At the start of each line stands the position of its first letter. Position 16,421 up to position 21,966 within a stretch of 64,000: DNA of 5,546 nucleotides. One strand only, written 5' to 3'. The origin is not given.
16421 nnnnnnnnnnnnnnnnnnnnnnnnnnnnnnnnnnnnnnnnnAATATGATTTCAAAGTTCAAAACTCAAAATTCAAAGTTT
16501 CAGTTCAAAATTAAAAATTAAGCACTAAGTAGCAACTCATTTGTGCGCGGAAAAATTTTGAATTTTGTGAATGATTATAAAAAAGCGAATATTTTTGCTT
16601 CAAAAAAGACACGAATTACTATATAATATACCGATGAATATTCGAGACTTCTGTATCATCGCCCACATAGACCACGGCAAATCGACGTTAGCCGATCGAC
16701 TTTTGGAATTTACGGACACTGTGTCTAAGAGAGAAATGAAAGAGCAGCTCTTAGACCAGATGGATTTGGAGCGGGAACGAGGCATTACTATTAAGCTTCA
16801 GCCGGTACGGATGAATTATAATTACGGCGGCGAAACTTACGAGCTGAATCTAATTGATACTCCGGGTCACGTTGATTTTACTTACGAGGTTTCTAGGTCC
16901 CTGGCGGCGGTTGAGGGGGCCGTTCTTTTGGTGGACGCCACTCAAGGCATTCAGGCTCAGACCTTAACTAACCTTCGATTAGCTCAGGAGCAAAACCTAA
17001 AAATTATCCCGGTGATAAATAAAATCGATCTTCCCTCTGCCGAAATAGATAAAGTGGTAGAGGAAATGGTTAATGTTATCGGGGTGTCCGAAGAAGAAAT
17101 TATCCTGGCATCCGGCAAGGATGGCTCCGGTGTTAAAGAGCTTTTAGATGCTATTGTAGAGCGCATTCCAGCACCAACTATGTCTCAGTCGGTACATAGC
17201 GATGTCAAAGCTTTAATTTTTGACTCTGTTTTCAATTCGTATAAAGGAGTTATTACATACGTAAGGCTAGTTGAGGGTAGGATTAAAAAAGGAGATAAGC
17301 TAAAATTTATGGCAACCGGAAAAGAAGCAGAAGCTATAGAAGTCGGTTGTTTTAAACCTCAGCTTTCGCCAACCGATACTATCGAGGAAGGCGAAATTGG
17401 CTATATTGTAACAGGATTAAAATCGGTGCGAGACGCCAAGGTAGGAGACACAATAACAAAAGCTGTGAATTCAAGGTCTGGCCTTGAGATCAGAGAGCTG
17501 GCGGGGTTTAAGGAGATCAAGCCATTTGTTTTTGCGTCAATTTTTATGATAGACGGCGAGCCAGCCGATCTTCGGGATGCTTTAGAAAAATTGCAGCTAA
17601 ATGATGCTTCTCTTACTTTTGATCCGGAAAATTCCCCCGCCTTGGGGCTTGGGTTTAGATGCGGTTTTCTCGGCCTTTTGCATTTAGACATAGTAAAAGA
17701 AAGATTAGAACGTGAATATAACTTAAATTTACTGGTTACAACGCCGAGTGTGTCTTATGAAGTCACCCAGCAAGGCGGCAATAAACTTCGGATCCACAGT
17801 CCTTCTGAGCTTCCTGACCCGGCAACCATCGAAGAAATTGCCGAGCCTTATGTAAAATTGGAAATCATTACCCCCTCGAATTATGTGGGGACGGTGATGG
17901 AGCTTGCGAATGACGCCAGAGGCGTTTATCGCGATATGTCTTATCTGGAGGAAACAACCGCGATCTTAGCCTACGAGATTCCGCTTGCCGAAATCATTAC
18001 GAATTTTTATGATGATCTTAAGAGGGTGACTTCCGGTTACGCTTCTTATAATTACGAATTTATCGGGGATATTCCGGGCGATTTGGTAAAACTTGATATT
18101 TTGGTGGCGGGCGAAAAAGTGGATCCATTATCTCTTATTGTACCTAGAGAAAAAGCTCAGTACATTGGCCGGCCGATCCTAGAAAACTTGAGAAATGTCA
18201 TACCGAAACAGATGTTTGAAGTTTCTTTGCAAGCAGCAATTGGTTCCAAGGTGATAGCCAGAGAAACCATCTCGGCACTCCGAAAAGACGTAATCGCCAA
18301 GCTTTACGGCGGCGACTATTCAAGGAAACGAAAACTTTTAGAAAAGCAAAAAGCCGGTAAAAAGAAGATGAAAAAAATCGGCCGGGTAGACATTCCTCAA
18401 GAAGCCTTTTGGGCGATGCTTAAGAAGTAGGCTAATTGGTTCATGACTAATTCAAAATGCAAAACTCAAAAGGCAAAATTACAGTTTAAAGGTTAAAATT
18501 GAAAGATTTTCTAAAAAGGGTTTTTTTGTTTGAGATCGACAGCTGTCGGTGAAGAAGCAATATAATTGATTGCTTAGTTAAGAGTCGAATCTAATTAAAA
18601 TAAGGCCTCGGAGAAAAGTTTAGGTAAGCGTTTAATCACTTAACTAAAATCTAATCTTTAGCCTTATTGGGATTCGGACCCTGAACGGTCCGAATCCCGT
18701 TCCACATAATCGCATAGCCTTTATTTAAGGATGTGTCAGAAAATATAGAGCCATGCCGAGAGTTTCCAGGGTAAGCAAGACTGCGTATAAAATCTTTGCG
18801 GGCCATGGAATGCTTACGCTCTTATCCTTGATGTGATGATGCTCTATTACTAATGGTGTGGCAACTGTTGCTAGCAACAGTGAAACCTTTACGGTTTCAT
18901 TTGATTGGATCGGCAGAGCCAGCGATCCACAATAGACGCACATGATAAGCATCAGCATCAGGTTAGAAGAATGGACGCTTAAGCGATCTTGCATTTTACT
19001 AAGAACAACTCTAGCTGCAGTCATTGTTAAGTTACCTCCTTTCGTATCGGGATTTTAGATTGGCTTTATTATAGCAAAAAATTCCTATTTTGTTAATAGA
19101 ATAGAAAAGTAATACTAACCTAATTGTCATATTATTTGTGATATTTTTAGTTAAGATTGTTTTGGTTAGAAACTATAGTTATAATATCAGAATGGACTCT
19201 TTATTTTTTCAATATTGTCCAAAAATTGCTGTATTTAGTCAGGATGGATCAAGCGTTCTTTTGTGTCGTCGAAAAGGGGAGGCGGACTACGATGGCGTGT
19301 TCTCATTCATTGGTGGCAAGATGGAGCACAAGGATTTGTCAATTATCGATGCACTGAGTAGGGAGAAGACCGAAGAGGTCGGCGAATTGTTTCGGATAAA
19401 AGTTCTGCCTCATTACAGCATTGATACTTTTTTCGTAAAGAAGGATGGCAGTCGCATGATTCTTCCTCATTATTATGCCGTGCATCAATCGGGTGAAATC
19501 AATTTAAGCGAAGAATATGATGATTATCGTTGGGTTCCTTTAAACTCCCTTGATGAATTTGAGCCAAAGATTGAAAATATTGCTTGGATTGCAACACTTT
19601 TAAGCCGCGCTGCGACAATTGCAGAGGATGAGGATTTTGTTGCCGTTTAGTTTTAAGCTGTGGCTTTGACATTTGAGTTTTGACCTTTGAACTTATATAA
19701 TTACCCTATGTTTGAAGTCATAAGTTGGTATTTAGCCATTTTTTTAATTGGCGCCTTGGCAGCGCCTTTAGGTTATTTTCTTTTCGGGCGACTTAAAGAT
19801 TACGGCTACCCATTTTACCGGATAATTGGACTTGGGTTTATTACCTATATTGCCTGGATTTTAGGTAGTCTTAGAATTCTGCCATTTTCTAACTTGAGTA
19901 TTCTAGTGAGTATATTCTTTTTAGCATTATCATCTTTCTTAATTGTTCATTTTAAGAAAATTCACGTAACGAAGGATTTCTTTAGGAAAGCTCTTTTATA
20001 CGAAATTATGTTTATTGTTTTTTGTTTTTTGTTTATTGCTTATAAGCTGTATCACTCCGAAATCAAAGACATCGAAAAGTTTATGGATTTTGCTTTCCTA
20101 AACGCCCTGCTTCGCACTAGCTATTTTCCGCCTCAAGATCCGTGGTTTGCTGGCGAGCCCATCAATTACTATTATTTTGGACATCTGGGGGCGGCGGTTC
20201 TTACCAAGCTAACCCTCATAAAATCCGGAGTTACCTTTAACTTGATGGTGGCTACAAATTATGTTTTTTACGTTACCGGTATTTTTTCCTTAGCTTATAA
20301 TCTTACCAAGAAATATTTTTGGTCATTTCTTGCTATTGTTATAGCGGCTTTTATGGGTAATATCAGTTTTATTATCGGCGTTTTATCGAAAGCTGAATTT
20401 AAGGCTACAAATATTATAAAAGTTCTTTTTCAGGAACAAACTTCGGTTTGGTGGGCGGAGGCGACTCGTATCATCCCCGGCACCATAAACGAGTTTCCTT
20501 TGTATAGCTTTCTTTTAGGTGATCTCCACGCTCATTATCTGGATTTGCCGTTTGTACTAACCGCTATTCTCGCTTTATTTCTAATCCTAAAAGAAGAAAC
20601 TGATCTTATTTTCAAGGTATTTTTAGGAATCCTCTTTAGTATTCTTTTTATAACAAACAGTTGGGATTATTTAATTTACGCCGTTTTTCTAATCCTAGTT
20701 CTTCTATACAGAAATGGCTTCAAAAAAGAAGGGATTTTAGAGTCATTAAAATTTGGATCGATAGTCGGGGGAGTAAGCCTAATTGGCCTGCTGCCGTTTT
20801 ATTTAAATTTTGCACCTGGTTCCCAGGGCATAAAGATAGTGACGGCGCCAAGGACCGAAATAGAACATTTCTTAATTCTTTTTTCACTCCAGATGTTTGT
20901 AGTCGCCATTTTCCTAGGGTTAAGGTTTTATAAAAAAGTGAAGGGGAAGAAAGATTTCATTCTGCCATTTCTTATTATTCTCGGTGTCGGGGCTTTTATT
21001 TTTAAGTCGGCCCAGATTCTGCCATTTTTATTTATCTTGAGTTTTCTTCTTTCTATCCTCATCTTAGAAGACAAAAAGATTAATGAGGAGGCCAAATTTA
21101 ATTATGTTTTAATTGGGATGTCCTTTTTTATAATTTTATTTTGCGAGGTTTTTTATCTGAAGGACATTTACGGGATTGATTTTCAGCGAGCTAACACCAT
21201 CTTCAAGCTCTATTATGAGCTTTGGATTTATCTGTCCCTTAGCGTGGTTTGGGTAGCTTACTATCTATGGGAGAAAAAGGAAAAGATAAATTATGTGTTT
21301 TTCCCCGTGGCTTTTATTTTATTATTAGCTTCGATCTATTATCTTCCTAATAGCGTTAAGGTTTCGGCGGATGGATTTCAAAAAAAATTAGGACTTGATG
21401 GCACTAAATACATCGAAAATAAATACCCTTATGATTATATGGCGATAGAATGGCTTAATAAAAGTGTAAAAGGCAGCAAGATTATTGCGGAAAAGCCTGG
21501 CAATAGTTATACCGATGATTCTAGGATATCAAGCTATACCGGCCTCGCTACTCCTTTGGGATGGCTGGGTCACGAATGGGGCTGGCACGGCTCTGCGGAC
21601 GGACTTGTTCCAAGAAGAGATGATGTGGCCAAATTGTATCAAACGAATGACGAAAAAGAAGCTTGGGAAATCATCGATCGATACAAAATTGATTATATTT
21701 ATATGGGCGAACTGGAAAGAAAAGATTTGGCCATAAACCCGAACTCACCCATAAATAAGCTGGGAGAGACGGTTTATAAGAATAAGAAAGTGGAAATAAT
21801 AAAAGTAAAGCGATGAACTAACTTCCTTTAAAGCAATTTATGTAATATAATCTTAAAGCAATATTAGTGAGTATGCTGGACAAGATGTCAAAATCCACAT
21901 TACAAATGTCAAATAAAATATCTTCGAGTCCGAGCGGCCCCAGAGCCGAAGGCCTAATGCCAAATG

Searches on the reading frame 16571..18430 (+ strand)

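Call 53: search_protein_families(library=pfam, proteins=[window:16571-18430:+], max_evalue=0.00001)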
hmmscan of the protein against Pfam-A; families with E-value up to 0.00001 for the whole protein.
window:16571-18430:+ (619 aa): 4 families
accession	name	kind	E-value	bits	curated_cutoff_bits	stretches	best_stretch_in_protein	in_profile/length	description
PF00009.33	GTP_EFTU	-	2.4e-58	197.3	26.5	1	23-200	2-187/188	Elongation factor Tu GTP binding domain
PF06421.17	LepA_C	-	6e-46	155.4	29.7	1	512-618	1-107/107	GTP-binding protein LepA C-terminus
PF00679.30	EFG_C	-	1.8e-20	73.2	27.9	1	423-499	2-77/89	Elongation factor G C-terminus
PF03144.31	GTP_EFTU_D2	-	3.7e-11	43.7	30.3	1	226-296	1-73/73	Elongation factor Tu domain 2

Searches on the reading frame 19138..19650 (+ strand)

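Call 53: search_protein_families(library=pfam, proteins=[window:19138-19650:+], max_evalue=0.00001)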
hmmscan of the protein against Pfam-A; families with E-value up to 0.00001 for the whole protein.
window:19138-19650:+ (170 aa): 1 family
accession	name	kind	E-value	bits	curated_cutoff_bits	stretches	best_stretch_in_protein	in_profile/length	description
PF00293.34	NUDIX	-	3e-13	50.4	21.1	1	31-141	9-123/134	NUDIX domain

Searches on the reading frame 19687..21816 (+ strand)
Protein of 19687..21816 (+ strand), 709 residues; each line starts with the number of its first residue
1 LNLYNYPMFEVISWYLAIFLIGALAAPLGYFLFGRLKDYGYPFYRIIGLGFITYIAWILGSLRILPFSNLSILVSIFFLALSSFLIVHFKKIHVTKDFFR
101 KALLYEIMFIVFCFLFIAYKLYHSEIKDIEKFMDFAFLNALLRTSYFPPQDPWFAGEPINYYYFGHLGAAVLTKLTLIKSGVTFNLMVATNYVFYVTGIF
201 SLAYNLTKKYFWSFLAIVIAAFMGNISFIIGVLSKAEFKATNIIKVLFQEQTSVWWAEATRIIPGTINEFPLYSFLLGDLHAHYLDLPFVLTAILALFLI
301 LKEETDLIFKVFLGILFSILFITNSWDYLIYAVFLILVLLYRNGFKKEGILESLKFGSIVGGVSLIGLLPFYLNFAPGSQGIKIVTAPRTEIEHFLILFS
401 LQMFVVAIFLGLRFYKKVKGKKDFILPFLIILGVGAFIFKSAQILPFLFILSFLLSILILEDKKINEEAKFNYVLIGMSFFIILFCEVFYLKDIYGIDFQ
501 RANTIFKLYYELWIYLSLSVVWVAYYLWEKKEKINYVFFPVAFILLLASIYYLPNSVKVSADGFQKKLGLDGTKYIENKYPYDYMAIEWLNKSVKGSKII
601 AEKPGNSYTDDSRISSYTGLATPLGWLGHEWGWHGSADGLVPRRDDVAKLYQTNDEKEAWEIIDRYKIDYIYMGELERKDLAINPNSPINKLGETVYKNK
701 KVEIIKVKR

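Call 53: search_protein_families(library=pfam, proteins=[window:19687-21816:+], max_evalue=0.00001)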
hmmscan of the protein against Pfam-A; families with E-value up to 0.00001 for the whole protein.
window:19687-21816:+ (709 aa): 1 family
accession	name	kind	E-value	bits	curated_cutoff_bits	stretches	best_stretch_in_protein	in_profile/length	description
PF10060.15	DUF2298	-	2.8e-101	340.3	27.8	1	52-514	2-486/488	Uncharacterized membrane protein (DUF2298)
